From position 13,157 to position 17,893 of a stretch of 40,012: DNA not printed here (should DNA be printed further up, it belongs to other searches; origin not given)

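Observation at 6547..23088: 16.5-kb block of six giant secreted proteins: candidate SLH-tethered glycan-degrading surface apparatus without cohesin/dockerin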

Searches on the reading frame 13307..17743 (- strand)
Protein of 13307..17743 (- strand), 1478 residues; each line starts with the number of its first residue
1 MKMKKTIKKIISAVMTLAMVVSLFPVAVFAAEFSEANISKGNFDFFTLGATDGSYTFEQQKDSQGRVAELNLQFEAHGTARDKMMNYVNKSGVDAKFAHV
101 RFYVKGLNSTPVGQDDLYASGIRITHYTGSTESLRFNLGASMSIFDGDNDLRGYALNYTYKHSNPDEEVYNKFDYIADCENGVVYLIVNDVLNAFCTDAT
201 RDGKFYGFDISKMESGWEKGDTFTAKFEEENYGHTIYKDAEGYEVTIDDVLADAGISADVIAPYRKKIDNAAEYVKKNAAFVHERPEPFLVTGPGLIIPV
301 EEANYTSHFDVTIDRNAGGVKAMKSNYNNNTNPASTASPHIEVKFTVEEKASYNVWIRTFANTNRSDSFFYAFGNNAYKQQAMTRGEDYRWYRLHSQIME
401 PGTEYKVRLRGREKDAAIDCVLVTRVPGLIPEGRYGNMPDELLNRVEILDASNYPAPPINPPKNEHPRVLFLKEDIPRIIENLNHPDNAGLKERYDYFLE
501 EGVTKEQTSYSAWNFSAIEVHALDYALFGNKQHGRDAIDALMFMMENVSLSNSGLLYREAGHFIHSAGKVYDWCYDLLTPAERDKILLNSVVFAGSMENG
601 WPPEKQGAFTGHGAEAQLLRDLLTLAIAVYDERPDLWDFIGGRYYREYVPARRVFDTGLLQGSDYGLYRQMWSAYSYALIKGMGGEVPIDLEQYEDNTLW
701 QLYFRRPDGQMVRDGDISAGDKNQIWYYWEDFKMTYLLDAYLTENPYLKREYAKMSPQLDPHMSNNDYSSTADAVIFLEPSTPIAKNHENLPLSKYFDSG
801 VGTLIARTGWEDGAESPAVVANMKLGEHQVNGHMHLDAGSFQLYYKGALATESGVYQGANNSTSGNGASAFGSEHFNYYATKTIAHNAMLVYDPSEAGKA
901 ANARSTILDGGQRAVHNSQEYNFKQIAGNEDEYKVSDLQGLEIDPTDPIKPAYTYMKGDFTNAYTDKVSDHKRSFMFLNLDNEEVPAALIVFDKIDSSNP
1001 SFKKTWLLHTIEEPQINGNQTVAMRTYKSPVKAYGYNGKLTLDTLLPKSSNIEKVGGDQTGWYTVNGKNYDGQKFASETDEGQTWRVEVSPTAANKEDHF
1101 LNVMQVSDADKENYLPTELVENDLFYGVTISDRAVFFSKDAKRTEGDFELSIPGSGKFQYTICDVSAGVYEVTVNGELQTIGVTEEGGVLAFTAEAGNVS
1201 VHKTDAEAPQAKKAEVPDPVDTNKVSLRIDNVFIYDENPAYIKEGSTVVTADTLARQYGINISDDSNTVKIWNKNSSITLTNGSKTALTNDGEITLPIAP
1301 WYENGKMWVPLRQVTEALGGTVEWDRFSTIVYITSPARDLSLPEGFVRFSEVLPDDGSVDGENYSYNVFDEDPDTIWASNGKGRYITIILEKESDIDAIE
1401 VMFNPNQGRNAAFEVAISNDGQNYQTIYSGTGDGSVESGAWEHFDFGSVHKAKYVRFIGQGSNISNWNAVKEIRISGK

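Call 3: search_protein_families(library=pfam, proteins=[window:13307-17743:-], max_evalue=0.01)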
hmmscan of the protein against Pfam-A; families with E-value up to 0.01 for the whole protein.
window:13307-17743:- (1478 aa): 6 families
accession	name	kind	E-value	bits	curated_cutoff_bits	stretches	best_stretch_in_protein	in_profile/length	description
PF07833.16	Cu_amine_oxidN1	-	2.5e-17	63.2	24.2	1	1231-1333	4-108/108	Copper amine oxidase N-terminal domain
PF18675.7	HepII_C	-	2.7e-14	53.3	26.1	1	1120-1198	2-83/88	Heparinase II C-terminal domain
PF00754.31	F5_F8_type_C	-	4.7e-12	46.6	28.2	1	1361-1470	10-124/127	F5/8 type C domain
PF22633.2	F5_F8_type_C_2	-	9.6e-09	36.2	27.8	1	1367-1457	1-91/91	NedA-like, galactose-binding domain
PF07940.18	Hepar_II_III_C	-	3.1e-08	33.9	24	1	819-1009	25-166/237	Heparinase II/III-like, C-terminal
PF25275.1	Golvesin_C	-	0.0084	16.6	31.6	0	324-416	26-120/132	Golvesin C-terminal domain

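Call 9: search_solved_structures(query=window:13307-17743:-, max_evalue=0.01)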
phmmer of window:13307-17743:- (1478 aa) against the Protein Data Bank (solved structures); distinct sequences matched with E-value up to 0.01: 10.
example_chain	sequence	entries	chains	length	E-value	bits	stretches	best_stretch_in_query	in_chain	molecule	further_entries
2fuq_A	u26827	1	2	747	8.2e-112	377.9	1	461-1193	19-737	heparinase II protein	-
2fut_A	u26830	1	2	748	8.2e-112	377.9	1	461-1193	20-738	heparinase II protein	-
3e80_A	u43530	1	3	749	8.2e-112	377.9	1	461-1193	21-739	Heparinase II protein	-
3e7j_A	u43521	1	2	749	1.8e-109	370.2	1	461-1193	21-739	Heparinase II protein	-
7d29_A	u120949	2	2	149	1e-12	49.5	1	1359-1475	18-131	AlyQ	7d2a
5zu6_A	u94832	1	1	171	5.6e-12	47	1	1359-1471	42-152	CBM32 domain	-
5xnr_A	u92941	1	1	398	9.8e-12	46.2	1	1360-1475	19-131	AlyQ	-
2jd9_A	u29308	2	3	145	4.8e-11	43.9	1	1364-1476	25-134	YECBM32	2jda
7w12_A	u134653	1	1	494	5.3e-11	43.8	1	1360-1471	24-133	Alginate lyase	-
5zu5_A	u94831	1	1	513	5.3e-11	43.8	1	1360-1471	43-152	alginate lyase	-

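Call 11: search_protein_families(library=ncbifam, proteins=[window:13307-17743:-], max_evalue=0.01)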
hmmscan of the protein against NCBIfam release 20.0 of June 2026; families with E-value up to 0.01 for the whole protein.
window:13307-17743:- (1478 aa): 1 family
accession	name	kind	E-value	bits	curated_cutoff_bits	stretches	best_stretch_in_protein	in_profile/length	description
NF045571.1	HepHepsulflyase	equivalog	2.9e-155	518.2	600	1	462-1201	42-772/774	heparin/heparin-sulfate lyase HepB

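Call 12: find_encoding_contigs(protein=window:13307-17743:-, flank=10000, max_places=6)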
Protein window:13307-17743:- (1478 aa): no gene with exactly this product is on record in the collection.

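Call 27: find_related_loci(query=A2, collection=genome_contigs, flank=10000)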
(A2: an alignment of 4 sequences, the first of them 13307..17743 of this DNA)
Query A2 (1478 aa) in genome_contigs; peptide patterns used: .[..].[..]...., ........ (x = any residue, [..] = any of these).
60 stretches matched a pattern; 11 encode a relative of the query (tblastn E <= 1e-3); 11 distinct loci.
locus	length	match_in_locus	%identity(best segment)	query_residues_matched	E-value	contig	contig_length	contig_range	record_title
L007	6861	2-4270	74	51-1478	0e+0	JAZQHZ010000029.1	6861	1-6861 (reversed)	MAG: Clostridia bacterium isolate T1900044625_TS20190091.MAGScoT_cleanbin_000066 SGB_940_k141_860070, whole genome shotg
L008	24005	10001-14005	31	287-1478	1e-158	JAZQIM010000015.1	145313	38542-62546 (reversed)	MAG: Candidatus Aphodoplasma sp. isolate T1900044625_TS20190091.MAGScoT_cleanbin_000003 SGB_927_k141_1400384, whole geno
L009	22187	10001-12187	37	461-1203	7e-131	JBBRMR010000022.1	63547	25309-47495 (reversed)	MAG: Cytophagales bacterium isolate La1_metabat2.062 LA1C_B2.062_k141_1339001L_63547_cov_35.5528, whole genome shotgun s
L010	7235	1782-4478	34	315-1210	1e-130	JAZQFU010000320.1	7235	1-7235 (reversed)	MAG: Clostridia bacterium isolate T1900044632_TS20190098.MAGScoT_cleanbin_000015 SGB_1066_k141_752461, whole genome shot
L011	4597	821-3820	26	443-1475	9e-101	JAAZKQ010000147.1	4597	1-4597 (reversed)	MAG: Lentisphaerae bacterium isolate AS22ysBPME_35 47427_AS22, whole genome shotgun sequence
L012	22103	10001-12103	30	445-1172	2e-90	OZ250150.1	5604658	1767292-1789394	MAG: Candidatus Latescibacterota bacterium isolate 5c13c588-1760-4ea4-89ab-5ccd14670b69 genome assembly, chromosome: 1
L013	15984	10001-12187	30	443-1201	2e-83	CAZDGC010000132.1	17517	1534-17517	MAG TPA_asm: uncultured Opitutus sp. isolate binchicken_co286_209 genome assembly, contig: NODE_3889_length_17517_cov_8.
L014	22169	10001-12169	28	447-1203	2e-81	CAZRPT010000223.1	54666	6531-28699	MAG TPA_asm: uncultured Verrucomicrobiota bacterium isolate binchicken_co219_451 genome assembly, contig: k141_146461, w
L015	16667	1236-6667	29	449-1201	1e-73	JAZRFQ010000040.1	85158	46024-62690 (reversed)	MAG: Eubacteriales bacterium isolate T1900045494_YK20190188.MAGScoT_cleanbin_000049 SGB_7413_k141_242072, whole genome s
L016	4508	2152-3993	30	466-1108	1e-64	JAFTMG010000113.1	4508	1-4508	MAG: Clostridia bacterium isolate RGIG3947 Roe_deer_Cecum-3__c452588, whole genome shotgun sequence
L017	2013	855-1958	32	457-833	5e-44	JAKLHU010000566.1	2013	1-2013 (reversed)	MAG: Verrucomicrobia bacterium isolate RA.bin70 RA.bin70_566, whole genome shotgun sequence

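Call 81: list_cluster_members(proteins=[P0001, P0010, P0031, window:13307-17743:-, window:17858-20842:-, window:9282-10988:-])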
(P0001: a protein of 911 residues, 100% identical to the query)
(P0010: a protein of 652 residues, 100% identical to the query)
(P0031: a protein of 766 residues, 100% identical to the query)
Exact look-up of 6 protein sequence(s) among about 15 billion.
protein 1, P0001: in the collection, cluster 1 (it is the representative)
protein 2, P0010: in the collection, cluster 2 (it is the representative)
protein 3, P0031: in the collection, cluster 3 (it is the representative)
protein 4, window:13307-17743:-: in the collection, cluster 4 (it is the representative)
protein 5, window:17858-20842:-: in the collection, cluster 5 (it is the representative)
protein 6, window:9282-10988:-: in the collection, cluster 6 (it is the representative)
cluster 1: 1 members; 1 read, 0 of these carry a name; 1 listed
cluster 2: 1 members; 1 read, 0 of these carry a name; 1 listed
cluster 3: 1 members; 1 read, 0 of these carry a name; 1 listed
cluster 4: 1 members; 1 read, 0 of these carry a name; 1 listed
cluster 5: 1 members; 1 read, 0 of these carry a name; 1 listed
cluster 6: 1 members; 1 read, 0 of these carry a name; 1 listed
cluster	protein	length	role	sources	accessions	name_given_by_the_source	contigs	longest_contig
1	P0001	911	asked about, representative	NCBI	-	-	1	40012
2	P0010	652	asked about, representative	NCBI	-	-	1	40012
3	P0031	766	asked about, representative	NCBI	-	-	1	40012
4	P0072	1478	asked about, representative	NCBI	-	-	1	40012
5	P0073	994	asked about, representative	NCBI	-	-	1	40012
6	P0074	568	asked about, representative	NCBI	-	-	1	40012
